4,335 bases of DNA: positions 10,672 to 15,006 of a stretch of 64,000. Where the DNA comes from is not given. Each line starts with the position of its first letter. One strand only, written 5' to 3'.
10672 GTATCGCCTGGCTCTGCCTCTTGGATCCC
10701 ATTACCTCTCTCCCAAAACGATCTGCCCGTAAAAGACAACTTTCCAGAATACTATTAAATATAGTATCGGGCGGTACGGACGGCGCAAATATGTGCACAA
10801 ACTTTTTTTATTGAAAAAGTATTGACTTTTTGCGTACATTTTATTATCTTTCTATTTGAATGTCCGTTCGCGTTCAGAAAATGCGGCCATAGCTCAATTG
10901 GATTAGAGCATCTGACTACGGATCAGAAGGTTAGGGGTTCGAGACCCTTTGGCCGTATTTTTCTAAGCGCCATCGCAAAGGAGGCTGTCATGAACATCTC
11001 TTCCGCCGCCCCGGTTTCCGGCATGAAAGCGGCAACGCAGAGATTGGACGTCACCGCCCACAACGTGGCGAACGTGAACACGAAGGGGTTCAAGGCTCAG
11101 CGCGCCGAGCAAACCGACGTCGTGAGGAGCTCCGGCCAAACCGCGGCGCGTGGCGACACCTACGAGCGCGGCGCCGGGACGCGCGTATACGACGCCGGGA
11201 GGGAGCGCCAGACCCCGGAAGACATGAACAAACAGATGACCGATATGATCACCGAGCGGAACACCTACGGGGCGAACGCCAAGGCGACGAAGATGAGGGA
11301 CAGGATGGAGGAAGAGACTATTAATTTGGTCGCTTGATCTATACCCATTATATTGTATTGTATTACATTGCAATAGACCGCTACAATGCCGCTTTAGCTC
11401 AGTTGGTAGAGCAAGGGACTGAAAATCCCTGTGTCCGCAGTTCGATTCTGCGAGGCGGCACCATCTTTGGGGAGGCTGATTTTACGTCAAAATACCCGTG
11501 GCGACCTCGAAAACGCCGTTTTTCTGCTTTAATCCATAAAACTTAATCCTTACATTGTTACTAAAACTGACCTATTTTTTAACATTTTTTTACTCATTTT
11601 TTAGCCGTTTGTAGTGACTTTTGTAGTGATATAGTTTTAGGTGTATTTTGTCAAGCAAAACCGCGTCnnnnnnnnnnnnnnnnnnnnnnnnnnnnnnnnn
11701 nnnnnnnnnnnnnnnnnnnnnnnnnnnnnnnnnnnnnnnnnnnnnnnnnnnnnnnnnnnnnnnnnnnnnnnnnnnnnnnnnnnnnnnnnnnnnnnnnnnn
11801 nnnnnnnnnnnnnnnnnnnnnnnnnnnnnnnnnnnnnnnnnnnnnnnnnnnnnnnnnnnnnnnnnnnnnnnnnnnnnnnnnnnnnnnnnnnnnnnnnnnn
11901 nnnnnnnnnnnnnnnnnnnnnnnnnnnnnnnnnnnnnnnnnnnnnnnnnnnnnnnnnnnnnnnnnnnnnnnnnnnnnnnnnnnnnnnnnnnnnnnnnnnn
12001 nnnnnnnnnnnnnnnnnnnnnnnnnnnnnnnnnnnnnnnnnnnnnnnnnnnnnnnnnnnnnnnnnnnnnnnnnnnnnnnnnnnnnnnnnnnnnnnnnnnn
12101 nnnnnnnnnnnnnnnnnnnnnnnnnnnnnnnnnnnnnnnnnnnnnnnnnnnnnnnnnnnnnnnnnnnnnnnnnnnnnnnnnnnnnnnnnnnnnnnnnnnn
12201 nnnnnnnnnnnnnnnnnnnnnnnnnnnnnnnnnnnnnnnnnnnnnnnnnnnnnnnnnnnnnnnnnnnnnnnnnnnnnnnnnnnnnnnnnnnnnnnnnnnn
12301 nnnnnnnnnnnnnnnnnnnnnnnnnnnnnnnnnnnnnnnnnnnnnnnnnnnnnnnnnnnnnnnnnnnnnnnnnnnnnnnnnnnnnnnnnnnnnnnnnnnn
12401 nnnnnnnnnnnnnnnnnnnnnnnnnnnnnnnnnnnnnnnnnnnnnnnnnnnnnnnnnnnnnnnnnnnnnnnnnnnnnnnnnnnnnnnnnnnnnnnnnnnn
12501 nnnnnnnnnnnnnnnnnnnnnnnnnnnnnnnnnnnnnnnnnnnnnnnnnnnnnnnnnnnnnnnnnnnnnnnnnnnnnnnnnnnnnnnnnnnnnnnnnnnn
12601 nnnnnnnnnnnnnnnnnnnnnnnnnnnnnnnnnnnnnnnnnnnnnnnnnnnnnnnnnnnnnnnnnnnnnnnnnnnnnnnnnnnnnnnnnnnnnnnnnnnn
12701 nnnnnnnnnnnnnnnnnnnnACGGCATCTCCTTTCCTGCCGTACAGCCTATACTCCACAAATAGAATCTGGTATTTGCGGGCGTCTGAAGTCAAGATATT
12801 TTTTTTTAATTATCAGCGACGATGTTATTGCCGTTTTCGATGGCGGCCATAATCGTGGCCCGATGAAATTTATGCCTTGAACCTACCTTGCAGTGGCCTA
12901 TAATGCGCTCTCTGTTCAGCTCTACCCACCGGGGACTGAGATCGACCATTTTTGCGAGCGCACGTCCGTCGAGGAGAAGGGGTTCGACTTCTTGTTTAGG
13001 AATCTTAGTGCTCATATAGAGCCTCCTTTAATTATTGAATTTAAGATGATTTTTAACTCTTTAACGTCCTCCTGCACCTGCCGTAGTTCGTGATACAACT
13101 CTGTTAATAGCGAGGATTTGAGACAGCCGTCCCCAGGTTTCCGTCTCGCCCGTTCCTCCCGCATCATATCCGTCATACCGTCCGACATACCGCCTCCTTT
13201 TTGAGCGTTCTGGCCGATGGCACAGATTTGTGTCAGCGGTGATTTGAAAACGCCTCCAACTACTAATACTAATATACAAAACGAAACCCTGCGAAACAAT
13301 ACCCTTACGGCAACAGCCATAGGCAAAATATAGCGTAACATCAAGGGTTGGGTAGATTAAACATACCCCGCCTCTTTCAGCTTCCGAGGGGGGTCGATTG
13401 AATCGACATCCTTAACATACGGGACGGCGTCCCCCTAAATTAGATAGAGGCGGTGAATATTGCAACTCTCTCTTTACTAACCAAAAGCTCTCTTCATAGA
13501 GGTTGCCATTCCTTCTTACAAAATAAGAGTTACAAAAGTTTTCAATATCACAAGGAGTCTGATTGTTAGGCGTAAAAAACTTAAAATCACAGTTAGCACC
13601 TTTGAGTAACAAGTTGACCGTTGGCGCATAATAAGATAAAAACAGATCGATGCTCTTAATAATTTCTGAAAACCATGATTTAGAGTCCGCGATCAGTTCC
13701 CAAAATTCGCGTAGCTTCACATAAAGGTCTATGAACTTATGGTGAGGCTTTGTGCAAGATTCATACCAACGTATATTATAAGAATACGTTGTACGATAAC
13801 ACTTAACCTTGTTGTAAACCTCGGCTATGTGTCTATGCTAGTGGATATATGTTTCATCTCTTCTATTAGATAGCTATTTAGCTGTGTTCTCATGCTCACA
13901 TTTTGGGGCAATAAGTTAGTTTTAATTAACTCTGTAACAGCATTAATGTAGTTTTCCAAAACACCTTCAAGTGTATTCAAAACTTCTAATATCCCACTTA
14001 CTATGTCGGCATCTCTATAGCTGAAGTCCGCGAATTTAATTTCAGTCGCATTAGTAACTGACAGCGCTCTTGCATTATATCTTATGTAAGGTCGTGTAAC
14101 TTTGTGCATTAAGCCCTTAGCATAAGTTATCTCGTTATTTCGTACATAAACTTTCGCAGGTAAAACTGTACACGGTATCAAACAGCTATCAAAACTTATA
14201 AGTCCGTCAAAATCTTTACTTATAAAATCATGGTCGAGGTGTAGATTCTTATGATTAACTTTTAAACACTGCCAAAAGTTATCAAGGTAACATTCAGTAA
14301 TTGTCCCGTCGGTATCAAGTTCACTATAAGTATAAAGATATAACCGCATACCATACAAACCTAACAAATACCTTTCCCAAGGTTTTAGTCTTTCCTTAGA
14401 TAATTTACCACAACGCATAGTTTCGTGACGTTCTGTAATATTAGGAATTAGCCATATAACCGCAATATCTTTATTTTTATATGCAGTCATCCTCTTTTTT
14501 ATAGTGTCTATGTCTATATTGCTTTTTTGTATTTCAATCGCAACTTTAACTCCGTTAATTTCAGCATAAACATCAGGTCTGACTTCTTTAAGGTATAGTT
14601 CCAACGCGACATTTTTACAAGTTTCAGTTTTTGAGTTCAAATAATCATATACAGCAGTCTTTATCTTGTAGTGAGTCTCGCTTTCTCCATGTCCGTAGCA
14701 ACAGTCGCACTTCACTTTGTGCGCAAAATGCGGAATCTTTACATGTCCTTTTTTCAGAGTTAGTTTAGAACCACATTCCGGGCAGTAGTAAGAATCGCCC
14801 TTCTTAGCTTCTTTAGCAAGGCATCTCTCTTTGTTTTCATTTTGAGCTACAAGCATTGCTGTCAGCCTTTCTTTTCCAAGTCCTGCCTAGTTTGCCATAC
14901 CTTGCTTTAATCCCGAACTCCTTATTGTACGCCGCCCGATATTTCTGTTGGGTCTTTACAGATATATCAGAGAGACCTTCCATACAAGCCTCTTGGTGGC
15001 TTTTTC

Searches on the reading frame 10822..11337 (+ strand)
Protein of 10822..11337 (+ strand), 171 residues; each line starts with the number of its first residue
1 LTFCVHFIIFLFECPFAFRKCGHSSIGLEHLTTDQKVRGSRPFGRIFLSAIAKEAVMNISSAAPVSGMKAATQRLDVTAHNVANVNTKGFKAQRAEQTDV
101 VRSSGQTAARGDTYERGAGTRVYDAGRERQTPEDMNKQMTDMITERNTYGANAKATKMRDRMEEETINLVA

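Call 6: search_protein_families(library=pfam, proteins=[window:10822-11337:+], max_evalue=0.1)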
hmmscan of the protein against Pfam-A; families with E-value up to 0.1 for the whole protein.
window:10822-11337:+ (171 aa): 2 families
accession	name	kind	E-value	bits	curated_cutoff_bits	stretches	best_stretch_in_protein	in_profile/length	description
PF00460.25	Flg_bb_rod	-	2.9e-09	37.1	20.7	1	65-91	5-31/31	Flagella basal body rod protein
PF06429.18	Flg_bbr_C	-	0.03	14.3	23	1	134-169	11-46/46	Flagellar basal body rod FlgEFG protein C-terminal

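Call 13: search_protein_families(library=ncbifam, proteins=[window:10822-11337:+], max_evalue=1)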
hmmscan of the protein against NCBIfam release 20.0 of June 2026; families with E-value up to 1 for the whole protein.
window:10822-11337:+ (171 aa): 33 families (the best 25 are shown)
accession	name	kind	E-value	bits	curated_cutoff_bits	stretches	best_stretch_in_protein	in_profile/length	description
NF004241.1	PRK05682.1-5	equivalog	2.6e-16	59.8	469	2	63-117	7-61/446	flagellar hook protein FlgE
NF004238.1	PRK05682.1-1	equivalog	3.8e-14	52.8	400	2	64-122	6-60/414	flagellar hook protein FlgE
TIGR03506.1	FlgEFG_subfam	subfamily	2.7e-13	50.4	70.25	1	64-123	6-60/351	flagellar hook-basal body complex protein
NF004240.1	PRK05682.1-4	equivalog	3.1e-11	43.2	472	1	64-111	6-53/443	flagellar hook protein FlgE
TIGR02488.1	flgG_G_neg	equivalog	1.4e-10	41.1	252.75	2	66-106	7-47/259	flagellar basal-body rod protein FlgG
NF009278.1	PRK12636.1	equivalog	3.8e-10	39.7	350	1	64-117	8-60/263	flagellar basal body rod protein FlgG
TIGR02490.1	flgF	equivalog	1.2e-09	38.1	178.5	1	65-135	5-75/218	flagellar basal-body rod protein FlgF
TIGR02492.1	flgK_ends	equivalog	1.2e-09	38.1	170.75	2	65-112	7-47/437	flagellar hook-associated protein FlgK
NF009456.0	PRK12816.1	equivalog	5.1e-09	36.2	416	1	65-109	9-53/264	flagellar basal body rod protein FlgG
NF004243.1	PRK05682.2-2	equivalog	8.5e-09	34.9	801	2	63-110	9-56/420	flagellar hook protein FlgE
NF009279.0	PRK12637.1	equivalog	3.4e-07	29.3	663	1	64-104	6-46/473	flagellar hook protein FlgE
NF005286.1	PRK06803.1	equivalog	3.7e-07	29.6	467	1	64-101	6-43/402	flagellar hook protein FlgE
NF040922.1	flgE_Caulobact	equivalog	4.4e-07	29.3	750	1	58-109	2-55/505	flagellar hook protein FlgE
TIGR02489.1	flgE_epsilon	equivalog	7e-07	28.1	412.85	1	63-106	7-50/719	flagellar hook protein FlgE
NF004242.0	PRK05682.2-1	equivalog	7.4e-07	28.3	365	2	63-108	9-54/422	flagellar hook protein FlgE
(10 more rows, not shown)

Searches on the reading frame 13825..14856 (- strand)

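Call 73: search_protein_families(library=pfam, proteins=[window:13825-14856:-], max_evalue=0.00001)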
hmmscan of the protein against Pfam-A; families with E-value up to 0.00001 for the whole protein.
window:13825-14856:- (343 aa): 2 families
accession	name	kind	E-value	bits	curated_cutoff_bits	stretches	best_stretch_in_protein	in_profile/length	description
PF06054.18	CoiA_nuc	-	2.8e-17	63.8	20.3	1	58-145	1-88/158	Competence protein CoiA, nuclease-like domain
PF25164.1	CoiA_N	-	7.3e-13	48.3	26.3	1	14-53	9-48/50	Competence protein CoiA, N-terminal domain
